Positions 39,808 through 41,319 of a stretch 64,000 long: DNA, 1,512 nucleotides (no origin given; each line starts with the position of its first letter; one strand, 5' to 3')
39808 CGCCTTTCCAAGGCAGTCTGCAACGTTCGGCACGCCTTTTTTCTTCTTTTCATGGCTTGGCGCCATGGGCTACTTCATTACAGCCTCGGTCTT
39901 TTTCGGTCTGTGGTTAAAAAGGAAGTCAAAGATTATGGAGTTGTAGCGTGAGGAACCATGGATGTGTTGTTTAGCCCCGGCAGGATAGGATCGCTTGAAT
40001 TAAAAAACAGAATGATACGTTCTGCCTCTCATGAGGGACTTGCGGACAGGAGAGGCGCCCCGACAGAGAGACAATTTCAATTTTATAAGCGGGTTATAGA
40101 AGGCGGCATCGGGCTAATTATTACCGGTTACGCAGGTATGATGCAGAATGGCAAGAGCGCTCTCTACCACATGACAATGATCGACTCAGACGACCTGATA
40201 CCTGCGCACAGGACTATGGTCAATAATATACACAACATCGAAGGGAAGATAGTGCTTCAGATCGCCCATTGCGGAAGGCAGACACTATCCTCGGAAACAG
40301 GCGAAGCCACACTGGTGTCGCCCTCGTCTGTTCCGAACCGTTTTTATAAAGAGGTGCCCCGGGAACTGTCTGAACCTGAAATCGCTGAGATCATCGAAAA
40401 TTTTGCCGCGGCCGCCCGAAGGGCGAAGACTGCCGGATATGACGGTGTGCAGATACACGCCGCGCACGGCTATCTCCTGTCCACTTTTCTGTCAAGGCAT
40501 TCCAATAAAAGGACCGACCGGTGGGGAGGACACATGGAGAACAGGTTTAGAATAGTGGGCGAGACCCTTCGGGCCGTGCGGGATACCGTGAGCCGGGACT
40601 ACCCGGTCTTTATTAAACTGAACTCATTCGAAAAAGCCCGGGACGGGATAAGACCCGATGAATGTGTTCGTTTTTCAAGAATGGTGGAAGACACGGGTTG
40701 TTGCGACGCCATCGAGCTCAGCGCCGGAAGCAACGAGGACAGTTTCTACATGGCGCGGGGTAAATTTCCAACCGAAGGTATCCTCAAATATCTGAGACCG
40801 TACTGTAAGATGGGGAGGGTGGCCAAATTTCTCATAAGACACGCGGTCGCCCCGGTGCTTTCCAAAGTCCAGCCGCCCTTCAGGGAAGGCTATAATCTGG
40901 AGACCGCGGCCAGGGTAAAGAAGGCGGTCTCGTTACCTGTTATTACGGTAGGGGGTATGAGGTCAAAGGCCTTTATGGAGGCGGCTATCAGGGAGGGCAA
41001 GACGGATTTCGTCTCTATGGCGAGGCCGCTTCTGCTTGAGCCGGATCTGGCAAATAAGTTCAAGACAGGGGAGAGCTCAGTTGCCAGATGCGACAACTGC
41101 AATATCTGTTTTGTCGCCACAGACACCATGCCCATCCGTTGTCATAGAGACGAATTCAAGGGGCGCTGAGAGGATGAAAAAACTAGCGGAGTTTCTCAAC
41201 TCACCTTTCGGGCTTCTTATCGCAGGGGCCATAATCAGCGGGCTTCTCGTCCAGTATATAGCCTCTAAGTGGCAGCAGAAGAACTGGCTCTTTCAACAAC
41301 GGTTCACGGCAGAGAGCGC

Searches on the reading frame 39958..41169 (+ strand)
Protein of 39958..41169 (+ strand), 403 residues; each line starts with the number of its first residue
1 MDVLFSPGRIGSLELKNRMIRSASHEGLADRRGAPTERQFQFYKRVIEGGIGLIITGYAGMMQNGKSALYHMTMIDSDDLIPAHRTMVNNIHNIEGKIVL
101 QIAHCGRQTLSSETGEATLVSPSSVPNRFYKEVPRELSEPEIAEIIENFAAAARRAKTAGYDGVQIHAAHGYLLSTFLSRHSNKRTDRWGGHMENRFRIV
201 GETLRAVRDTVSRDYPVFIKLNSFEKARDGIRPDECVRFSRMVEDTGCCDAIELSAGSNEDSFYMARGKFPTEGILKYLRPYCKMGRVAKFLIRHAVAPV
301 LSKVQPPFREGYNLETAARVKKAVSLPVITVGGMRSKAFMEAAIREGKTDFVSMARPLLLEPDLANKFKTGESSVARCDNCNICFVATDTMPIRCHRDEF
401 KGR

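Call 8: search_protein_families(library=pfam, proteins=[window:39958-41169:+], max_evalue=0.001)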
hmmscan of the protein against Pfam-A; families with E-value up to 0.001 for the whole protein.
window:39958-41169:+ (403 aa): 1 family
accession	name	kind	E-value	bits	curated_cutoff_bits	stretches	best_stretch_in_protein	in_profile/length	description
PF00724.26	Oxidored_FMN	-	2.4e-65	221.5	27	2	4-246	2-250/342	NADH:flavin oxidoreductase / NADH oxidase family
